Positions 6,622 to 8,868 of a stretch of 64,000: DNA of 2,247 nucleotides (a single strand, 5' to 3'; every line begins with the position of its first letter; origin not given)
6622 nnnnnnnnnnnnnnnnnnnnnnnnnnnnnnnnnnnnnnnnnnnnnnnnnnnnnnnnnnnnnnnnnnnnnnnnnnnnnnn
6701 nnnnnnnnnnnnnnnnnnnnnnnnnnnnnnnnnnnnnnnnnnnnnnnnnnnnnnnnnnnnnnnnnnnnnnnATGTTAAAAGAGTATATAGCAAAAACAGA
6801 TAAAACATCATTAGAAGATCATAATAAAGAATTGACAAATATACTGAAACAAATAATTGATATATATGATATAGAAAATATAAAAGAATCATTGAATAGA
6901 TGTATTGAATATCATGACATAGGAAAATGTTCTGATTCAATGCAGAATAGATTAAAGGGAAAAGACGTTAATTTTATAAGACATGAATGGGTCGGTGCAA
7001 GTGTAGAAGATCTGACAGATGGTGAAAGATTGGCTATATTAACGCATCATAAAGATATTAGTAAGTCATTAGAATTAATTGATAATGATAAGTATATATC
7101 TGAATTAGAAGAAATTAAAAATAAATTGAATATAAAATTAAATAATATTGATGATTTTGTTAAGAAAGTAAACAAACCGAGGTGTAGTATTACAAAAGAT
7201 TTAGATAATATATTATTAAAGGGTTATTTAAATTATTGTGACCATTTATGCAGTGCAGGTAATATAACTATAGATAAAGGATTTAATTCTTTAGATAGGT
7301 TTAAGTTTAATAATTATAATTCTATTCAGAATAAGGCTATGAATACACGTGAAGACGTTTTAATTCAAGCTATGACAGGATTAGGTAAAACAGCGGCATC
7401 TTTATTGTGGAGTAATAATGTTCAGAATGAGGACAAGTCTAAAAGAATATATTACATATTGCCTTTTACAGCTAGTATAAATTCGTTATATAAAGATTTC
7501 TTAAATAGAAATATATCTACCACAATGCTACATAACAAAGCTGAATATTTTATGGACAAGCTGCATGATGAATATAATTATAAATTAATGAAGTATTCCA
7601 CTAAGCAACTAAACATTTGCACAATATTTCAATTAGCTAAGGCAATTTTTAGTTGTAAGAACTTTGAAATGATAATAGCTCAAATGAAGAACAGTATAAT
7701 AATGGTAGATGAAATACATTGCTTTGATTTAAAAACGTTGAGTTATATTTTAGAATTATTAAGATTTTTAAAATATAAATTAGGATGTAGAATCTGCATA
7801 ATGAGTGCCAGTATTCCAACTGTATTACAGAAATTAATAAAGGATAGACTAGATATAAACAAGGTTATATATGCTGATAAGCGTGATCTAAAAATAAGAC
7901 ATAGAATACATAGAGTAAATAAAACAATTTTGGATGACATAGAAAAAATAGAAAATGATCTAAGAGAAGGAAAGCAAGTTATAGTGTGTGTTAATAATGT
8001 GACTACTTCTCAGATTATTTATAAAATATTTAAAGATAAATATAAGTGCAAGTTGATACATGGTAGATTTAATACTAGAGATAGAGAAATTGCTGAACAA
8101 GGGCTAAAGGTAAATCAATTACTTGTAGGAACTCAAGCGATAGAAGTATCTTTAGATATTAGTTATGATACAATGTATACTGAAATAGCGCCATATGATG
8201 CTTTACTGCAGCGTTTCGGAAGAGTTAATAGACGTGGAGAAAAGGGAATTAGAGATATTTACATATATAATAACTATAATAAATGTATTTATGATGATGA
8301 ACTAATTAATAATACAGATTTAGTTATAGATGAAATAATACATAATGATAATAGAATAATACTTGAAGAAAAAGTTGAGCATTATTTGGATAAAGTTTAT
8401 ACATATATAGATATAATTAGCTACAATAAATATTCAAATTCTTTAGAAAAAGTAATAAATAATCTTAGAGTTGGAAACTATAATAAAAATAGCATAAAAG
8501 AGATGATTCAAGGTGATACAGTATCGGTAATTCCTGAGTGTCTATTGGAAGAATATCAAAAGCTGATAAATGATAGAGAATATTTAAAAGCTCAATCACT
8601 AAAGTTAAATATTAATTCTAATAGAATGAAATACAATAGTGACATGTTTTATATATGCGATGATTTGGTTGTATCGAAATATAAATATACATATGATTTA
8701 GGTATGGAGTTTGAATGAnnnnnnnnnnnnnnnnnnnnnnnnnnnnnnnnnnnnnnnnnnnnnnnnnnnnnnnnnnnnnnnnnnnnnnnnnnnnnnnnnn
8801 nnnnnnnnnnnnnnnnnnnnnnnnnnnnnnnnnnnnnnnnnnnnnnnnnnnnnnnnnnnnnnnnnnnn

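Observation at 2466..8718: Phage-borne, adaptation-less type I-B-like CRISPR-Cas with the array wedged between cas7 and cas3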

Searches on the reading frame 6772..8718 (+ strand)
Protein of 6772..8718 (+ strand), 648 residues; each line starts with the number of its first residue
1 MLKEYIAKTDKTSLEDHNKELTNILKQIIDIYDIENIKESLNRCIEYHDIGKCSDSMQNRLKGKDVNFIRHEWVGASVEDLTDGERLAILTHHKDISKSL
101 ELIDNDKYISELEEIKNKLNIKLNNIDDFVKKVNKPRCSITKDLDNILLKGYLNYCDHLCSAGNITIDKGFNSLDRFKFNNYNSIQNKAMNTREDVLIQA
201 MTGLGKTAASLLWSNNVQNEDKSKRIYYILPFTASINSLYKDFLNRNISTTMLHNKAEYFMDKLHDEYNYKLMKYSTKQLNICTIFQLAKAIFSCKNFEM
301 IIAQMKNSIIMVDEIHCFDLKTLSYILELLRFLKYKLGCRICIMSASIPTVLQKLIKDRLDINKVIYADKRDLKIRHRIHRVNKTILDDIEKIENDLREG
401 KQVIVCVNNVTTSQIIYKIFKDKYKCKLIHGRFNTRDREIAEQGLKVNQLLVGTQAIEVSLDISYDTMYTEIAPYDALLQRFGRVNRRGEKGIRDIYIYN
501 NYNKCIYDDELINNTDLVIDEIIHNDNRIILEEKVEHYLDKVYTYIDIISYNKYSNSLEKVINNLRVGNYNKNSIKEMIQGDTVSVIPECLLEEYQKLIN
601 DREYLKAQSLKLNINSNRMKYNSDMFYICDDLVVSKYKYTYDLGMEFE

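Call 5: search_protein_families(library=pfam, proteins=[window:6772-8718:+], max_evalue=1)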
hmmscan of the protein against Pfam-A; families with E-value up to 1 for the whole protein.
window:6772-8718:+ (648 aa): 10 families
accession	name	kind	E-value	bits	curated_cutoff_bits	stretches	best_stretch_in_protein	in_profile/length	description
PF22590.2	Cas3-like_C_2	-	5e-22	78.6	27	1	400-488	2-104/106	CRISPR-associated nuclease/helicase Cas3, C-terminal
PF00270.35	DEAD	-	2.5e-14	53.8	26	1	184-354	2-166/167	DEAD/DEAH box helicase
PF00271.37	Helicase_C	-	2.2e-09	38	23.5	1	396-489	11-110/110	Helicase conserved C-terminal domain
PF04851.21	ResIII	-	2.8e-08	34.3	22.5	1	183-326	13-146/164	Type III restriction enzyme, res subunit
PF25051.1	WHD_MCM8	-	0.19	12.2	26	1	109-135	38-64/80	MCM8 winged helix domain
PF13401.12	AAA_22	-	0.2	12.4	27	0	199-332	11-110/130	AAA domain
PF01025.24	GrpE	-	0.21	11.7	25.8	0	108-165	23-80/165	GrpE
PF09442.15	DUF2018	-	0.27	12.7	25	1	521-580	11-68/83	Domain of unknown function (DUF2018)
PF14775.11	NYD-SP28_assoc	-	0.41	11.2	27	0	10-29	41-60/60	Sperm tail C-terminal domain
PF04055.27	Radical_SAM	-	0.91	10.1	29.5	0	320-386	27-88/166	Radical SAM superfamily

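Call 6: search_protein_families(library=ncbifam, proteins=[window:6772-8718:+], max_evalue=1)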
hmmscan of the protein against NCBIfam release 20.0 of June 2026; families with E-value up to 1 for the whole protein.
window:6772-8718:+ (648 aa): 13 families
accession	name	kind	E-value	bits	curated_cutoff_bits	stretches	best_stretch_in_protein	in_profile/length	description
TIGR01587.1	cas3_core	equivalog_domain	9.4e-63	212.5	102.45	1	196-520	2-356/358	CRISPR-associated helicase Cas3'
TIGR02621.3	cas3_GSU0051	exception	2.4e-31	109.4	400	2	308-515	169-401/854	type I-G CRISPR-associated helicase/endonuclease Cas3g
NF007248.0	PRK09694.1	equivalog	3e-20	71.8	569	2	390-490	550-664/878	CRISPR-associated helicase/endonuclease Cas3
TIGR01596.1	cas3_HD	equivalog_domain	2e-11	44.3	43.45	1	14-161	1-177/178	CRISPR-associated endonuclease Cas3''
TIGR04121.1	DEXH_lig_assoc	equivalog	3e-07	28.5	850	1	177-491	12-349/804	ligase-associated DNA damage response DEXH box helicase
TIGR03158.1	cas3_cyano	exception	5.5e-07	29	69.1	1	394-485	264-356/357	type I-D CRISPR-associated helicase Cas3'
NF053631.1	RNA_helic_CshA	equivalog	9.8e-07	28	646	2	396-581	233-422/434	degradosome RNA helicase CshA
NF008744.0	PRK11776.1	equivalog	1.9e-06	26.7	524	2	345-494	185-342/460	ATP-dependent RNA helicase DbpA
TIGR04095.1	dnd_restrict_1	equivalog_domain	1.4e-05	24.3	600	1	185-337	17-162/451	DNA phosphorothioation system restriction enzyme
NF008394.0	PRK11192.1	equivalog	0.0018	17.2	507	1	172-212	16-59/441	ATP-dependent RNA helicase SrmB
TIGR00277.1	HDIG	domain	0.0036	17.2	27.6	1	14-77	5-63/84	HDIG domain-containing metalloprotein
NF008642.0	PRK11634.1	equivalog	0.0067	14.9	989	0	415-603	261-455/628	DEAD/DEAH family ATP-dependent RNA helicase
NF008168.0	PRK10917.2-2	equivalog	0.02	13.1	718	1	417-467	606-657/795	ATP-dependent DNA helicase RecG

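Call 50: search_protein_families(library=padloc, proteins=[window:6772-8718:+], max_evalue=1)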
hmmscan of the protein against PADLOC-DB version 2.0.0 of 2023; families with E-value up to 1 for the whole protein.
window:6772-8718:+ (648 aa): 37 families (the best 25 are shown)
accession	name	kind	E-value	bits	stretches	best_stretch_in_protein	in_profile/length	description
PDLC01761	Cas3b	-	8.6e-137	455.7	1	3-646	2-695/705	-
PDLC01757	Cas3b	-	8.5e-92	306.8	1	3-622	2-623/676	-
PDLC01762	Cas3b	-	4.3e-88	294.6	2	108-647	150-683/692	-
PDLC01252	Cas3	-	4e-67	224.9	1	196-521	2-323/324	CAS-I; effector_G3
PDLC02081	Cas3b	-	7.8e-65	217.7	1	2-625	3-655/705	-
PDLC02079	Cas3b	-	8.2e-64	214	1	3-646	3-684/691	-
PDLC00938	Cas3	-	2.5e-63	212.5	1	196-520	2-356/358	CRISPR-associated helicase Cas3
PDLC01710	Cas3a1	-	4.7e-62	208.5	1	94-629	118-652/745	Cas3_1_CAS-I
PDLC01759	Cas3b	-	2.4e-44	150.2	2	173-590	208-629/711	-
PDLC01767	Cas3e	-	1.9e-43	147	1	26-548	56-569/680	-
PDLC01765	Cas3c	-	3.7e-43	146.3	1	4-645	12-599/612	-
PDLC01760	Cas3b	-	7.3e-39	131.8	2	92-553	159-619/734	-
PDLC02082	Cas3b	-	8.8e-39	131.5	2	182-587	231-650/734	-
PDLC02080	Cas3b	-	2.2e-38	130.2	2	181-593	252-667/709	-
PDLC01770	Cas3g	-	3.5e-36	123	3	320-510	163-365/733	-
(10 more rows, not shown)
